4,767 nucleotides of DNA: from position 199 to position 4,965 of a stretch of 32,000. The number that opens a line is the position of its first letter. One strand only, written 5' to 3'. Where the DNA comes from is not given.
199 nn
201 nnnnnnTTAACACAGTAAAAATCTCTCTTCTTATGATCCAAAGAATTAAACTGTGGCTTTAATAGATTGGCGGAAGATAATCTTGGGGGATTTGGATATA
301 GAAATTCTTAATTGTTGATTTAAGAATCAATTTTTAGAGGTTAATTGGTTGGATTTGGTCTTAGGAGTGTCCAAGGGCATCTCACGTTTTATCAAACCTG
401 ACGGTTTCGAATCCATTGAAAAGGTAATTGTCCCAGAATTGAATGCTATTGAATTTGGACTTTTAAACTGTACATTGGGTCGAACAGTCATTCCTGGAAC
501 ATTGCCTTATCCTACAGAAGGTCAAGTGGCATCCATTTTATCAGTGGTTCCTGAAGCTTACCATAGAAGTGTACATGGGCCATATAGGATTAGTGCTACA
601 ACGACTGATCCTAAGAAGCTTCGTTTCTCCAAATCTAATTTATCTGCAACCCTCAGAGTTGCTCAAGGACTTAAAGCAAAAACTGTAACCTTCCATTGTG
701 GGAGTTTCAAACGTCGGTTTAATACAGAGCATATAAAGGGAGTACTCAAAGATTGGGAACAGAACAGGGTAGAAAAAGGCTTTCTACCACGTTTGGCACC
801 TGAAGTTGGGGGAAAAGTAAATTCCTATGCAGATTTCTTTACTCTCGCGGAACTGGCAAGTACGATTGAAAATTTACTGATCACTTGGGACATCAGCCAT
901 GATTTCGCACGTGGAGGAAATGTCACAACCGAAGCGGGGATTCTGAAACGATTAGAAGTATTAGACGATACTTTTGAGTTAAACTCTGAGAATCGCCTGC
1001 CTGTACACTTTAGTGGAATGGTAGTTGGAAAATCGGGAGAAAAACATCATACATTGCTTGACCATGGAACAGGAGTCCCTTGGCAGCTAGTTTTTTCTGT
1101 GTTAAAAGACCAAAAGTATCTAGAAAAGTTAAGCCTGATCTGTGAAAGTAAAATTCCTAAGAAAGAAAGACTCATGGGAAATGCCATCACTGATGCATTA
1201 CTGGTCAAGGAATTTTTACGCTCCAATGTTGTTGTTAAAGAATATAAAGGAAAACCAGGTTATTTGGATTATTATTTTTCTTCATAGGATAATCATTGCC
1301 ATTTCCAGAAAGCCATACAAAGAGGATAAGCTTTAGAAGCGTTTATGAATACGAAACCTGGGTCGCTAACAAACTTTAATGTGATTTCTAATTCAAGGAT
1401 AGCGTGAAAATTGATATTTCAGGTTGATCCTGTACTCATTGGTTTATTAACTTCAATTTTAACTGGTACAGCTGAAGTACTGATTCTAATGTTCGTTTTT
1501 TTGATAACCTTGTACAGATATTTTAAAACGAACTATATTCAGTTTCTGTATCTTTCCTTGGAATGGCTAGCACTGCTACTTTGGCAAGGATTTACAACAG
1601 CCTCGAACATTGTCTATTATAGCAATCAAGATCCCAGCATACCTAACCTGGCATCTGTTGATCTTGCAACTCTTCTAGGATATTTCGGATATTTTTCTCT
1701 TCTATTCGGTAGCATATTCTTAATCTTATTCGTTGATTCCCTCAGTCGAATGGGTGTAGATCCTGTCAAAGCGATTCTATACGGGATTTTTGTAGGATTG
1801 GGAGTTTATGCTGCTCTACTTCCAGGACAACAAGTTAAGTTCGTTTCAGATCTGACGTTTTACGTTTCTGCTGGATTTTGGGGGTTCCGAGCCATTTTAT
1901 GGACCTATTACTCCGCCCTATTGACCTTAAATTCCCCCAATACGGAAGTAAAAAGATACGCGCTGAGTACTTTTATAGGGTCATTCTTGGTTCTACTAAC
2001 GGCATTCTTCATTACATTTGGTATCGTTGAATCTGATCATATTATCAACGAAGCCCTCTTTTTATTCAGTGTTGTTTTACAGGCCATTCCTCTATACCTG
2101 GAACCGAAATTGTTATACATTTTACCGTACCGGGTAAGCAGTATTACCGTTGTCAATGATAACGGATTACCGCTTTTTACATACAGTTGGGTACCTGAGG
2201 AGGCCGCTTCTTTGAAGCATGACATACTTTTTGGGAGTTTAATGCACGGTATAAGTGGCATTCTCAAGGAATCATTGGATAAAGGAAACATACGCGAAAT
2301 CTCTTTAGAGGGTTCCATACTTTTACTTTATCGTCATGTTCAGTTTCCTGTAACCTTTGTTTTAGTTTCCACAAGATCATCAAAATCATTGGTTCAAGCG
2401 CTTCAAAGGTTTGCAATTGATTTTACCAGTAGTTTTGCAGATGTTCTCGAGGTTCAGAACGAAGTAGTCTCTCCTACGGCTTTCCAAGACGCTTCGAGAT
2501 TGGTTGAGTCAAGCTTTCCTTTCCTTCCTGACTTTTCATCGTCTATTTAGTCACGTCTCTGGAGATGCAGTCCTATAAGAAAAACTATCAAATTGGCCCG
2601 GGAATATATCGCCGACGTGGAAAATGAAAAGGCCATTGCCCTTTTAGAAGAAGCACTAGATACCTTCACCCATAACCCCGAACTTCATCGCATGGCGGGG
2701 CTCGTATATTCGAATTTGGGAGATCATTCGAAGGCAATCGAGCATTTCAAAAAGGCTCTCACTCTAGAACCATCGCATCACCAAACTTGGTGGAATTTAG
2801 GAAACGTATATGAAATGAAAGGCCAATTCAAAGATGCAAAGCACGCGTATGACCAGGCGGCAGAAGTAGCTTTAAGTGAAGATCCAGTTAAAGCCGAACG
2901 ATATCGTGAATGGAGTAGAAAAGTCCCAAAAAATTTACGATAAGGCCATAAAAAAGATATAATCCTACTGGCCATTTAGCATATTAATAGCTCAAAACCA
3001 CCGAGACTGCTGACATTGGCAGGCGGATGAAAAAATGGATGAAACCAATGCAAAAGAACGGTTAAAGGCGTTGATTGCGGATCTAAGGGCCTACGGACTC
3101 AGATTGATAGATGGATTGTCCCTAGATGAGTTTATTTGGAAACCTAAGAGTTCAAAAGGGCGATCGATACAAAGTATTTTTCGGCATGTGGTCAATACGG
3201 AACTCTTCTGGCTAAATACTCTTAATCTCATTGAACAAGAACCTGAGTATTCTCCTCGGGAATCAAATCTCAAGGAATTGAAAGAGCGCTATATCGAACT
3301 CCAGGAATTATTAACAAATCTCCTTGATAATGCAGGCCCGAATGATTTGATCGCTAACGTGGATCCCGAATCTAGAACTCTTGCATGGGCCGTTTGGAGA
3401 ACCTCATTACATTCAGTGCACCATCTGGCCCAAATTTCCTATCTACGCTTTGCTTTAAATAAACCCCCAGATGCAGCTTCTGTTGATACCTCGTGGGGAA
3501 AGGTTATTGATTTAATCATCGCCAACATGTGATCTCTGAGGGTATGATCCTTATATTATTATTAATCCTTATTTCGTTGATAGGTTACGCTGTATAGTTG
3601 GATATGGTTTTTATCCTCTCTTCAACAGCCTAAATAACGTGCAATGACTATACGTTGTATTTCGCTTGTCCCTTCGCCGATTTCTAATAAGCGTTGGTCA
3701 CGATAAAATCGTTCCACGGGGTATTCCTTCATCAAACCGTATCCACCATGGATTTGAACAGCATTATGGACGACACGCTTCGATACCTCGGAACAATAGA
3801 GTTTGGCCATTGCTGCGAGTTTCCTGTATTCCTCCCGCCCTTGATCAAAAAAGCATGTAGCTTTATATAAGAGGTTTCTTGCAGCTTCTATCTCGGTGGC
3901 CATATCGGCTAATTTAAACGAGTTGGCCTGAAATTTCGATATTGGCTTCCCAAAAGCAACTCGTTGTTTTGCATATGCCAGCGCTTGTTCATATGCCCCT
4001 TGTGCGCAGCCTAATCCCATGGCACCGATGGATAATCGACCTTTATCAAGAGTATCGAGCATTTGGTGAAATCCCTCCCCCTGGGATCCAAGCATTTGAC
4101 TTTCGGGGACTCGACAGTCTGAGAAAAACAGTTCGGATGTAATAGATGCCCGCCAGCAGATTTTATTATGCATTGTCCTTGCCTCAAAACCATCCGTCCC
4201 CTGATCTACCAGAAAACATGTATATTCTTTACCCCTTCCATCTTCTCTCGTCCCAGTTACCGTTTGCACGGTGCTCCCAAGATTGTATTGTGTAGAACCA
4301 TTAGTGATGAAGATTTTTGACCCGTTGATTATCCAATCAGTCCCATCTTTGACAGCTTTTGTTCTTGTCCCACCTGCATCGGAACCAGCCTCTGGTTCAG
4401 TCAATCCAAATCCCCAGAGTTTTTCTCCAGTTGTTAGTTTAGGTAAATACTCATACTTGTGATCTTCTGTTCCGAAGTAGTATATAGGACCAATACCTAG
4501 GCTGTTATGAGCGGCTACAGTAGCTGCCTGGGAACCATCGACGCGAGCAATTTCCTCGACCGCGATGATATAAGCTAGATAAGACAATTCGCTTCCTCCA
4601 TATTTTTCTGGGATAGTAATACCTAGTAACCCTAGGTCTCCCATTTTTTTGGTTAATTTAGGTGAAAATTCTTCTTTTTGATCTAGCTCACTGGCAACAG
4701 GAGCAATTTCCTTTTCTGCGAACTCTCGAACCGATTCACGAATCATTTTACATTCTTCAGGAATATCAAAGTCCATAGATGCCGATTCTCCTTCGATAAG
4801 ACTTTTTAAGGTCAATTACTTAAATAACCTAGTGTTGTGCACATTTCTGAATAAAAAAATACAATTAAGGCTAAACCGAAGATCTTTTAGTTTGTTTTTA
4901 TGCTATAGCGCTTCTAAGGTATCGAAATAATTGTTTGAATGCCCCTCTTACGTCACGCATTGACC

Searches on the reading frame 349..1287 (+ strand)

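Call 90: search_protein_families(library=pfam, proteins=[window:349-1287:+], max_evalue=0.0001)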
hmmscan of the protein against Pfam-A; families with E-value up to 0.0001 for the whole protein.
window:349-1287:+ (312 aa): 1 family
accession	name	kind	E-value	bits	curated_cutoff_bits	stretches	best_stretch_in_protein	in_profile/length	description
PF01261.30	AP_endonuc_2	-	6.1e-11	42.9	31.1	1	74-271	45-233/249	Xylose isomerase-like TIM barrel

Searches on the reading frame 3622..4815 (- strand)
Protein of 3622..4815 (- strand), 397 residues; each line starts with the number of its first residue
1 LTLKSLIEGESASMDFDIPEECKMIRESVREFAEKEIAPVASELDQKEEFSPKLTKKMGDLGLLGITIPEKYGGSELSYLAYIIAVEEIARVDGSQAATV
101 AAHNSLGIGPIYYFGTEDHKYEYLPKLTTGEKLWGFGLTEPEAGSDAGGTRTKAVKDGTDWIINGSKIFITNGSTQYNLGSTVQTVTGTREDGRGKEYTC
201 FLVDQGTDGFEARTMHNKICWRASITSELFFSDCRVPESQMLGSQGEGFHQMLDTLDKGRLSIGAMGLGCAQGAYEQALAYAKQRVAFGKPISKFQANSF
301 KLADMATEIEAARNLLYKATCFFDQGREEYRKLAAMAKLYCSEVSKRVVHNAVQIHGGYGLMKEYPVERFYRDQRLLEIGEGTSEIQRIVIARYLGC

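Call 90: search_protein_families(library=pfam, proteins=[window:3622-4815:-], max_evalue=0.0001)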
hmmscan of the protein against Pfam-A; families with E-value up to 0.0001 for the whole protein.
window:3622-4815:- (397 aa): 4 families
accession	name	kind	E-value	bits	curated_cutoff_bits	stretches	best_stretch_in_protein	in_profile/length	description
PF00441.29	Acyl-CoA_dh_1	-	2.3e-52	177.5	22.4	1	246-394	1-148/150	Acyl-CoA dehydrogenase, C-terminal domain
PF02771.21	Acyl-CoA_dh_N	-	2e-40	138.1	22.9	1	20-131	2-113/113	Acyl-CoA dehydrogenase, N-terminal domain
PF08028.16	Acyl-CoA_dh_2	-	2.9e-23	83.1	22.7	1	262-375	2-124/134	Acyl-CoA dehydrogenase, C-terminal domain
PF02770.24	Acyl-CoA_dh_M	-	5.5e-19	68.6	33.3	1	136-234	2-97/97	Acyl-CoA dehydrogenase, middle domain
